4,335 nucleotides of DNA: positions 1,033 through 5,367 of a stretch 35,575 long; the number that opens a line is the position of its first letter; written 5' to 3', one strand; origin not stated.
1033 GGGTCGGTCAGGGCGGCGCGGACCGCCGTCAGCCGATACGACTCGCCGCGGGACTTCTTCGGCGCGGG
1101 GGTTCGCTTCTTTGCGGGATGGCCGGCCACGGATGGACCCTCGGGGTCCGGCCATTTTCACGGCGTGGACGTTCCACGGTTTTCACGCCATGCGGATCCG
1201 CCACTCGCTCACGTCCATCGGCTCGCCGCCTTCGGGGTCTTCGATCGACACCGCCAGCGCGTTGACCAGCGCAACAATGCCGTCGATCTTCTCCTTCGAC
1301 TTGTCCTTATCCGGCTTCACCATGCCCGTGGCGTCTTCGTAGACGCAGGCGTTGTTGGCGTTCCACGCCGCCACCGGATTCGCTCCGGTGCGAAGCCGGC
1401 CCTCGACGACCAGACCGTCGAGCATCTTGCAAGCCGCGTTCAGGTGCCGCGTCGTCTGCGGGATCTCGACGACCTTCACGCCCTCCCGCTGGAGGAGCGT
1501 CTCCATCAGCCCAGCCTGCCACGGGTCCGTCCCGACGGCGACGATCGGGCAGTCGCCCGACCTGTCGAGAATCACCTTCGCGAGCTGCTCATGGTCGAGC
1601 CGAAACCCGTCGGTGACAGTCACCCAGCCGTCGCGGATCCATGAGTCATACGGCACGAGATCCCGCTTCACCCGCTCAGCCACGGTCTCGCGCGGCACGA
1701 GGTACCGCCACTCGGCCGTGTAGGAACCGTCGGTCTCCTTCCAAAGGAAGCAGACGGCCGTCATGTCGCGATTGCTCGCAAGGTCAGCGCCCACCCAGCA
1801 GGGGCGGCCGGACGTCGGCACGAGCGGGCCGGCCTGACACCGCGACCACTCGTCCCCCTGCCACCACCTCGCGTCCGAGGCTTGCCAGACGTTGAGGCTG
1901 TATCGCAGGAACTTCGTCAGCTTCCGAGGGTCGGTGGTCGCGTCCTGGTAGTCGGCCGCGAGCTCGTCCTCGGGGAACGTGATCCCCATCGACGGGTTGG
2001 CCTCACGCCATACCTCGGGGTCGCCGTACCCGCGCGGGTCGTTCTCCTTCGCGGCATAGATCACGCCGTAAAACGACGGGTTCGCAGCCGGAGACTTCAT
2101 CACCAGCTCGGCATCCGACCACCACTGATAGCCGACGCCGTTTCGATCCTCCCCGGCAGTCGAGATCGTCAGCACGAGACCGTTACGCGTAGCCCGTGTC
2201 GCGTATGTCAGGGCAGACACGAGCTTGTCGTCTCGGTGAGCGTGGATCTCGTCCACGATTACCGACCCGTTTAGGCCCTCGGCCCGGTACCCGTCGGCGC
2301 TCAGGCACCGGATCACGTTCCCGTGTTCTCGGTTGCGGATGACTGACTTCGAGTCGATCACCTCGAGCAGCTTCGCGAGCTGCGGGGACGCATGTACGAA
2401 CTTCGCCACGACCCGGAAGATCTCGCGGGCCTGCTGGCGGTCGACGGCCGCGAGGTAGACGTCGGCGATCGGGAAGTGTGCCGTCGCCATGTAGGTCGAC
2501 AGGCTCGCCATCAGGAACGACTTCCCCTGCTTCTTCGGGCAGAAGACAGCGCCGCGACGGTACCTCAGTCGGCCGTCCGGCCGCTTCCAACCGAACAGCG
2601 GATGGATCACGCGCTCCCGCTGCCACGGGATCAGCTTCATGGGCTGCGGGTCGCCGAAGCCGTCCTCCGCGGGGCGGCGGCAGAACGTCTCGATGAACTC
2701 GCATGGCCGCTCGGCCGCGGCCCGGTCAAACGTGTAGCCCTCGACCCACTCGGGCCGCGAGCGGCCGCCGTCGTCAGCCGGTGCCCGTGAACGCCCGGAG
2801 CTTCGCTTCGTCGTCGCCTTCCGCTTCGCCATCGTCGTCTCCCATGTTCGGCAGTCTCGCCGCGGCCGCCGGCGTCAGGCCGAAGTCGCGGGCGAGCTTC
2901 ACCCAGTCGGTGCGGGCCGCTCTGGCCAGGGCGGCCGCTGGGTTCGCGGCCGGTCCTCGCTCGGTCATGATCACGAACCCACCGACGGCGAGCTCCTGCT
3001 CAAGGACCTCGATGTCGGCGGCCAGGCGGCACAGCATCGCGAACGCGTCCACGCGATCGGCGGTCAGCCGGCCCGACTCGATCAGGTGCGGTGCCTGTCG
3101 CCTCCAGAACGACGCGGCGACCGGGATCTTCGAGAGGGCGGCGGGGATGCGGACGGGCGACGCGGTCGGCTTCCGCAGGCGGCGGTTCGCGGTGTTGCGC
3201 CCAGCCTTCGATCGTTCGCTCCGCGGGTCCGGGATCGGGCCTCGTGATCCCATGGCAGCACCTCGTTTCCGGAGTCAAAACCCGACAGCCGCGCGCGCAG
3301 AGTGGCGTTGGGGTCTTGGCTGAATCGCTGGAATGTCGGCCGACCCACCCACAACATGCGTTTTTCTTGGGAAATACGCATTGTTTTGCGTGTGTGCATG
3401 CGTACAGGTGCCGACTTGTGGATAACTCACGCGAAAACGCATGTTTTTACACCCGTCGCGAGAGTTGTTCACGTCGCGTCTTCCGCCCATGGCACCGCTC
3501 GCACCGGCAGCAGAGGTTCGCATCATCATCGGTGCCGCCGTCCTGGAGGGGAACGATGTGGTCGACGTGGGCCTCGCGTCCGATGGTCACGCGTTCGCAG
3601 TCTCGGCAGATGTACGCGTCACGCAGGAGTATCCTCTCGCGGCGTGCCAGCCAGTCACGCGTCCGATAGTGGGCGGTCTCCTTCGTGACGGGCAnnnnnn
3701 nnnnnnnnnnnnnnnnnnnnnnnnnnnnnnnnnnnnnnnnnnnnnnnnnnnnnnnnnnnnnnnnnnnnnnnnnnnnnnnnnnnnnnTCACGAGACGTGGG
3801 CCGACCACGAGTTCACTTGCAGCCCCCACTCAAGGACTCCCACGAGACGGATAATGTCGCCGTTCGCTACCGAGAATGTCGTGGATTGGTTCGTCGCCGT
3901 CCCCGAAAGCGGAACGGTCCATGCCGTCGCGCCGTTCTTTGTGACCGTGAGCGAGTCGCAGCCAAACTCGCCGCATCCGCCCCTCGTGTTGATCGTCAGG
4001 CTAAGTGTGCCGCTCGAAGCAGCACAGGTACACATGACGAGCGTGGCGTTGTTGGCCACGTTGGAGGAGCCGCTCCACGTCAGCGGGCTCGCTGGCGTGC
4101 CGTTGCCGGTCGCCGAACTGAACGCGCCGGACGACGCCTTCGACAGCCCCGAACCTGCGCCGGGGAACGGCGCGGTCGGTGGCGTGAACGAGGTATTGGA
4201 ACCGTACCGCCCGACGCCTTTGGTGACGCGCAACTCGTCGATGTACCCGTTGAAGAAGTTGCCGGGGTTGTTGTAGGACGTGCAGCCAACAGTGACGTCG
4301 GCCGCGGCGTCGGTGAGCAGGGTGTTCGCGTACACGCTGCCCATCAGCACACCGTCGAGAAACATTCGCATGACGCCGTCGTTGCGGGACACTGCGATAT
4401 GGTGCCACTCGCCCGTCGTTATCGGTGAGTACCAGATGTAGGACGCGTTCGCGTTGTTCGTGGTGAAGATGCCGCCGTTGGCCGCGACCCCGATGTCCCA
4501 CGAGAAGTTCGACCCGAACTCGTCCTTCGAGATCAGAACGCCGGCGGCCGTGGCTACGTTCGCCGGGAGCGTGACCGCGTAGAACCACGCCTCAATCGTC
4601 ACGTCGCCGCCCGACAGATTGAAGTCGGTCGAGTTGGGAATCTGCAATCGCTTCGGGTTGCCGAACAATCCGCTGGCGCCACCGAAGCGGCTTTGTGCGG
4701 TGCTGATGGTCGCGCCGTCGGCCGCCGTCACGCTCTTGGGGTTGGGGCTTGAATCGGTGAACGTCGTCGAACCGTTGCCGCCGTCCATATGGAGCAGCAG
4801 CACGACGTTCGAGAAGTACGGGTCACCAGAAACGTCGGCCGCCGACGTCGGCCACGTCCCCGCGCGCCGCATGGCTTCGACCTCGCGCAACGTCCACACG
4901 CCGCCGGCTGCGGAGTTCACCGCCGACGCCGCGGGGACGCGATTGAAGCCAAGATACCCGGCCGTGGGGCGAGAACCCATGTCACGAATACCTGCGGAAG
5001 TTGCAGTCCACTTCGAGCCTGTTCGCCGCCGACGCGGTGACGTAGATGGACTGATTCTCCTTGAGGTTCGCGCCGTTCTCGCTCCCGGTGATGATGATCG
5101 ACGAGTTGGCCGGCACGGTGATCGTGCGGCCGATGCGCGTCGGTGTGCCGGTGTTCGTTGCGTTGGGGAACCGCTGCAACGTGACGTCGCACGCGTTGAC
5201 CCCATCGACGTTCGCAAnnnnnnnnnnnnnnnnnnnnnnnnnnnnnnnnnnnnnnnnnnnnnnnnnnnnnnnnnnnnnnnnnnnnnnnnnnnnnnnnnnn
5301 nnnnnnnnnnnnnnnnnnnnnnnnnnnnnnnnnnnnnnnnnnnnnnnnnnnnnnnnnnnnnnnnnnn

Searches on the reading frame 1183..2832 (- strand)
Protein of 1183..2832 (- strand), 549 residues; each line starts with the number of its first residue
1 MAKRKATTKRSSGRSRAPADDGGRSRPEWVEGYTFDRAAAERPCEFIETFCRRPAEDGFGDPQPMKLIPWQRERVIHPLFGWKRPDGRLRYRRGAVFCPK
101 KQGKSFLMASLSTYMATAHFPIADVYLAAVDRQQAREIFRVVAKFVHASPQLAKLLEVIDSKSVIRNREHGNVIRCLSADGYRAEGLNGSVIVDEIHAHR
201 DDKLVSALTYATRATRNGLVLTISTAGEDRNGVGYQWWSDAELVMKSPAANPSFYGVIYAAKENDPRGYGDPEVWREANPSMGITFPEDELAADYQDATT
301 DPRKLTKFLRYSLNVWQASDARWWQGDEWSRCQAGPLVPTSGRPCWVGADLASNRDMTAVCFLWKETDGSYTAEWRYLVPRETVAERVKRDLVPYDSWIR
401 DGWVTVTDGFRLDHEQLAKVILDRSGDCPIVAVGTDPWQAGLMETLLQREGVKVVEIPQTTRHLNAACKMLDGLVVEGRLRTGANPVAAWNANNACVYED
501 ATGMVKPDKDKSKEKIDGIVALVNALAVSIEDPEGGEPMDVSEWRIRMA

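Call 23: search_protein_families(library=phrogs, proteins=[window:1183-2832:-], max_evalue=0.001)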
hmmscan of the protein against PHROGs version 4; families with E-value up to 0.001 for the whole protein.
window:1183-2832:- (549 aa): 8 families
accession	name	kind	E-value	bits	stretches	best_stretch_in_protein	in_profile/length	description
phrog_9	-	head and packaging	7.1e-133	446.2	1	32-542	178-676/812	terminase large subunit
phrog_2699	-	head and packaging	2.7e-72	244.3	1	240-537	4-302/315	terminase large subunit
phrog_4914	-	head and packaging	5.7e-23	82.6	1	33-191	49-212/213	terminase large subunit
phrog_7331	-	head and packaging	4.7e-19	69.1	1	442-532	5-95/113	terminase large subunit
phrog_2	-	head and packaging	3.2e-16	60.2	1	67-523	266-586/807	terminase large subunit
phrog_37124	-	unknown function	3.6e-12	47.3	1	350-466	2-131/143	-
phrog_10517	-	head and packaging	6.9e-12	46.3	1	32-144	75-183/207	terminase large subunit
phrog_7579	-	head and packaging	1.5e-05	25.3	1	93-243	19-165/239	terminase large subunit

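Call 35: search_dna_similar(query=window:1183-2832:-, collection=phages, mode=protein, max_rows=15)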
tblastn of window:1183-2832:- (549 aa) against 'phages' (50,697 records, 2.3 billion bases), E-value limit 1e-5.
Records with a match: 2752; places in all: 2753; records where one place covers at least 80% of the query: 1648.
Best place of each record, by identity: <60% 2752.
By first word of the organism name: Lactococcus 345; Streptococcus 336; Staphylococcus 273; Vibrio 214; Arthrobacter 201; Mycobacterium 157; Enterococcus 134; Paenibacillus 110; Gordonia 106; Streptomyces 76; and 104 more.
By host as written in the record: - 309; Lactococcus lactis 182; Arthrobacter sp. ATCC 21022 145; Mycobacterium smegmatis mc2 155 108; Staphylococcus aureus 77; Streptococcus thermophilus 73; Gordonia terrae 3612 65; Ralstonia solanacearum 49; and 728 more.
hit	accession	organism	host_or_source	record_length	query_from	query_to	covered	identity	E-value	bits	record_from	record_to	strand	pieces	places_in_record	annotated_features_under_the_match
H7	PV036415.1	Blautia phage NatCom_2932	Blautia sp.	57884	9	532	95%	32.8%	7e-63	229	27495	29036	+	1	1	hypothetical protein | terminase small subunit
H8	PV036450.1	Ruminococcus phage NatCom_38182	Ruminococcus bicirculans (ex Liu et al. ...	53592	35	530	90%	34.2%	2e-63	231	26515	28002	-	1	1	terminase large subunit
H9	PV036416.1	phage NatCom_3357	human feces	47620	24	530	92%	33.3%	8e-67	241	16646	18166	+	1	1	terminase large subunit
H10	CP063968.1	Clostridium phage CWou-2020b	Clostridium botulinum BKT2873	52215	2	530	96%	31.8%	8e-67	241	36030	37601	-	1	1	terminase large subunit | phage terminase small subunit P27 family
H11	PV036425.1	Oscillospiraceae phage NatCom_11393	Oscillospiraceae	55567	31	530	91%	33.6%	1e-65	238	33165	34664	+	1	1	terminase large subunit | hypothetical protein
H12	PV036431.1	Oscillospiraceae phage NatCom_21982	Oscillospiraceae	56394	31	530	91%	33.6%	1e-65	238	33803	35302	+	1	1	terminase large subunit | hypothetical protein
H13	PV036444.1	Clostridium phage NatCom_42228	Clostridium sp. 003024715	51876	35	545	93%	32.8%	6e-60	221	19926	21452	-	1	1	terminase large subunit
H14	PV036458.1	Oscillospirales phage IMGVR 15609780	Oscillospirales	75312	35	530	90%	33.8%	2e-68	245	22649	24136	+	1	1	terminase large subunit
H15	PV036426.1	Acutalibacteraceae phage NatCom_11578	Acutalibacteraceae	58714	35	530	90%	33.7%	8e-64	232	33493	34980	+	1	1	hypothetical protein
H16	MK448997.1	Streptococcus phage Javan630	Streptococcus uberis C8329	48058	35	530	90%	33.7%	2e-64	234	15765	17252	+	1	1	terminase large subunit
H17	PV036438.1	Oscillospiraceae phage NatCom_27610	Oscillospiraceae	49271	35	530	90%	33.4%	3e-64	233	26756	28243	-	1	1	terminase large subunit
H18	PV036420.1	phage NatCom_9287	human feces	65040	31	530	91%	33.0%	3e-64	233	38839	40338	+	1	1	terminase large subunit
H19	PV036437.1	Blautia phage NatCom_27009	Blautia sp.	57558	34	532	91%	33.0%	1e-63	231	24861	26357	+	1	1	hypothetical protein | terminase small subunit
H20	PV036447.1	Anaeroplasmataceae phage NatCom_34063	Anaeroplasmataceae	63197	34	532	91%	33.0%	1e-64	234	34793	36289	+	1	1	hypothetical protein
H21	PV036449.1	phage NatCom_35866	human feces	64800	34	530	91%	33.1%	6e-64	232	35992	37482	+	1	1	terminase large subunit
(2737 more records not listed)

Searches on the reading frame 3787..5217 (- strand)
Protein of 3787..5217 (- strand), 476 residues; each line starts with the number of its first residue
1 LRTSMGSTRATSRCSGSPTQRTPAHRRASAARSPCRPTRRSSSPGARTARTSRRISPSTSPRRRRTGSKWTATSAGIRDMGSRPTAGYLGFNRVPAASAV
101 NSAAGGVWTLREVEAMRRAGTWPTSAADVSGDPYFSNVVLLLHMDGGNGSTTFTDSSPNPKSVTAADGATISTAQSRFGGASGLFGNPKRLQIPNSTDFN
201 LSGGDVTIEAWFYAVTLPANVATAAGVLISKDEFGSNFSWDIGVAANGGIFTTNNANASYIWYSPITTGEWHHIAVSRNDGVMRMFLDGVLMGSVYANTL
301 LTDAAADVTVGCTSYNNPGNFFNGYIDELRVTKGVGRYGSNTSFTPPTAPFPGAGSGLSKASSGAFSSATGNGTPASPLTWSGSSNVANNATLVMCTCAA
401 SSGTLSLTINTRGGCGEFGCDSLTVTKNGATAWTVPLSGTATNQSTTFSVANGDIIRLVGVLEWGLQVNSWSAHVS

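Call 23: search_protein_families(library=phrogs, proteins=[window:3787-5217:-], max_evalue=0.001)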
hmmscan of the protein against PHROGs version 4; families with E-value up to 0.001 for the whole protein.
window:3787-5217:- (476 aa): 10 families
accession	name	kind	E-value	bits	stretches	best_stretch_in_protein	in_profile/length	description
phrog_24074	-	unknown function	1e-43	150.7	1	126-357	403-629/892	-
phrog_13163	-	tail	1.3e-25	90.5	1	158-353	530-719/976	baseplate wedge subunit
phrog_38322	-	unknown function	1.8e-25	90.8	1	128-352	287-504/506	-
phrog_18802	-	head and packaging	3.8e-18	64.5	1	163-354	825-1007/3007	virion structural protein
phrog_701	-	head and packaging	2.6e-17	60.9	1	161-353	4041-4224/6136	virion structural protein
phrog_32294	-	tail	1e-16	59.9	1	161-351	425-607/2435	baseplate wedge subunit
phrog_8510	-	head and packaging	1.3e-12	47.3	1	161-369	518-718/1348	virion structural protein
phrog_24534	-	tail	6e-10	39.5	1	141-331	5-183/341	tail fiber protein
phrog_37978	-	unknown function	2.1e-05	24.6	1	265-354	274-369/564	-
phrog_17347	-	unknown function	0.00039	21.2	1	197-331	61-191/312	-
